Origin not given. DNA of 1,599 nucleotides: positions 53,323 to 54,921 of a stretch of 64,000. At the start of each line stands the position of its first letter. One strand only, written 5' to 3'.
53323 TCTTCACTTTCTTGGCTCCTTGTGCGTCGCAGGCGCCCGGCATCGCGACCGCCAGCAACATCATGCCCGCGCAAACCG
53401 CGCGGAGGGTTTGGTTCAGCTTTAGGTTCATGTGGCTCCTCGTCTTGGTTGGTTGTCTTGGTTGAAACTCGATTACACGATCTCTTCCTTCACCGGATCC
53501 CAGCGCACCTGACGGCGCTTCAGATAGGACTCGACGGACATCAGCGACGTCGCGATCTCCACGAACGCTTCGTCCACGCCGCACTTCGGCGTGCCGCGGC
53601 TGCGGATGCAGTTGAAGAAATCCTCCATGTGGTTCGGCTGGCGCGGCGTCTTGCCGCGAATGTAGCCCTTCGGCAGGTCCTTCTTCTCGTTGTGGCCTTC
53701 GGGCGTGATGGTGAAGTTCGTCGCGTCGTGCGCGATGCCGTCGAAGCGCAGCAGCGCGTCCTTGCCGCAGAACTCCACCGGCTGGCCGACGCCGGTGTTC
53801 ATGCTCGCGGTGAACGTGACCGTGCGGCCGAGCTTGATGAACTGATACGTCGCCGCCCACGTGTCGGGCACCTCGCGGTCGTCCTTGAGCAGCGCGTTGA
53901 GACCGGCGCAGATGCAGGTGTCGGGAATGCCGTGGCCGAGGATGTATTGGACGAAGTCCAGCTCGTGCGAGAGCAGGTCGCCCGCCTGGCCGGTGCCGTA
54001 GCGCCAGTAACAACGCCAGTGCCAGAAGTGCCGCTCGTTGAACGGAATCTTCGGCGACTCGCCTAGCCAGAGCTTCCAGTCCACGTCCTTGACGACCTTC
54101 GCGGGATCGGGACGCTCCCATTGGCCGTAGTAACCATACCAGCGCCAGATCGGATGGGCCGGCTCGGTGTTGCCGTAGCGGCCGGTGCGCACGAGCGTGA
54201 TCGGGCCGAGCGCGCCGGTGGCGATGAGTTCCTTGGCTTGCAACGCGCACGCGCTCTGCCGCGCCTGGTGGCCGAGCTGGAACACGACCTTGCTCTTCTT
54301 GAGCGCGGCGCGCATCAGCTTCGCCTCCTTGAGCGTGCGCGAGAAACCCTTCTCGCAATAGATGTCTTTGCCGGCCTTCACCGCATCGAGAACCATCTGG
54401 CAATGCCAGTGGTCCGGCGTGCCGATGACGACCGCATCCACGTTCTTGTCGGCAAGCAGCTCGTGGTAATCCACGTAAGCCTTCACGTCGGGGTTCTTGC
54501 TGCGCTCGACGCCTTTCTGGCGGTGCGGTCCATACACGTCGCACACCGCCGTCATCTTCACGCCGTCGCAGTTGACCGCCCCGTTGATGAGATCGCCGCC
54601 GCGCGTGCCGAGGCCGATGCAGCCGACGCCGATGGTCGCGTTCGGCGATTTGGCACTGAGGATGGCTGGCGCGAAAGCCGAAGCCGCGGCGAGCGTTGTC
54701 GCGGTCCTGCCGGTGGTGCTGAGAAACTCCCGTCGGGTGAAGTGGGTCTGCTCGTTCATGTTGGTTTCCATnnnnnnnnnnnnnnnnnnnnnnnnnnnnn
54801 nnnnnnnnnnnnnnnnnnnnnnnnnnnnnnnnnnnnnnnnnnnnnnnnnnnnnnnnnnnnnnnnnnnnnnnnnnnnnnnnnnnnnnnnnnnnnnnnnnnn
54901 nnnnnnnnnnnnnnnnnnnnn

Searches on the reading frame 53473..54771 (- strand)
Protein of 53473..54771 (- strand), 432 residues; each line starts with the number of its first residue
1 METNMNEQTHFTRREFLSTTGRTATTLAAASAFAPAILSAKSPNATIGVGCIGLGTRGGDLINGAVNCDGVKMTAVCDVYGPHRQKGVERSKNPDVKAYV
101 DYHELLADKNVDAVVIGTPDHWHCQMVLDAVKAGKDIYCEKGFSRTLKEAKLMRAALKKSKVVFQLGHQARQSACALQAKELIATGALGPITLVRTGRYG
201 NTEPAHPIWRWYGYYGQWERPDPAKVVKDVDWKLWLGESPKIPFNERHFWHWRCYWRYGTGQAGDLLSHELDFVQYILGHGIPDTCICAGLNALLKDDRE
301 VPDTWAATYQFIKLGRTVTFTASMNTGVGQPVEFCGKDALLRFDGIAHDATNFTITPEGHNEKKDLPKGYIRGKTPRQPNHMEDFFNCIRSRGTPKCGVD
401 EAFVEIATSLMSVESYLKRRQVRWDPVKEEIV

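Call 6: search_protein_families(library=pfam, proteins=[window:53473-54771:-], max_evalue=0.001)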
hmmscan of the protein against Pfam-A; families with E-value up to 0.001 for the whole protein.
window:53473-54771:- (432 aa): 4 families
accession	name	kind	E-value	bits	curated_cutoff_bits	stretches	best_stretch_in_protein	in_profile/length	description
PF01408.29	GFO_IDH_MocA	-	3.6e-17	63.6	24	1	48-168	2-120/120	Oxidoreductase family, NAD-binding Rossmann fold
PF22725.1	GFO_IDH_MocA_C3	-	7.2e-13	49.1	27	1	248-338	31-120/124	GFO/IDH/MocA C-terminal domain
PF02894.22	GFO_IDH_MocA_C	-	9e-13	49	22.9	1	247-420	27-214/218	Oxidoreductase family, C-terminal alpha/beta domain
PF19051.5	GFO_IDH_MocA_C2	-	1.6e-11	44.7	23.3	1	210-280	32-103/254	Oxidoreductase family, C-terminal alpha/beta domain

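Call 83: search_protein_families(library=ncbifam, proteins=[window:53473-54771:-], max_evalue=0.01)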
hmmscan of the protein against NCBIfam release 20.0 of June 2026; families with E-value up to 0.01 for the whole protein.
window:53473-54771:- (432 aa): 9 families
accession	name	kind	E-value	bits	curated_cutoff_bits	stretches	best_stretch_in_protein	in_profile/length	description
NF058561.1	BT_2158_fam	equivalog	9.7e-39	133.3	750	1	12-285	1-262/487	glycoside 3-dehydrogenase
TIGR04380.1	myo_inos_iolG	equivalog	6.9e-23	81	355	1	47-196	2-150/330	inositol 2-dehydrogenase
NF040723.1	UDP-GlcNAcDh_Arch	equivalog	1.5e-22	80.5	450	1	48-204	2-154/302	UDP-N-acetylglucosamine 3-dehydrogenase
NF052679.1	InsChiInosDhIolG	equivalog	3.3e-19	69.1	540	1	46-196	2-153/343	bifunctional inositol 2-dehydrogenase/D-chiro-inositol 1-dehydrogenase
NF052479.1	LevoglcsnDh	equivalog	2.3e-18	66.1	650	1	98-197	61-160/386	levoglucosan dehydrogenase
NF041392.1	XylDh_Gfo6_Halo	equivalog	7.5e-14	51.3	350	1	45-194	15-166/350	D-xylose 1-dehydrogenase Gfo6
NF008607.0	PRK11579.1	subfamily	1.4e-12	47.3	330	1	90-194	44-148/346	oxidoreductase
NF007574.0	PRK10206.1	equivalog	7.2e-11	41.7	352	1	79-194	34-149/345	oxidoreductase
NF058563.1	BT_2159_fam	equivalog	2e-08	33.6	650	1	47-196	1-148/350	disaccharide 3-dehydrogenase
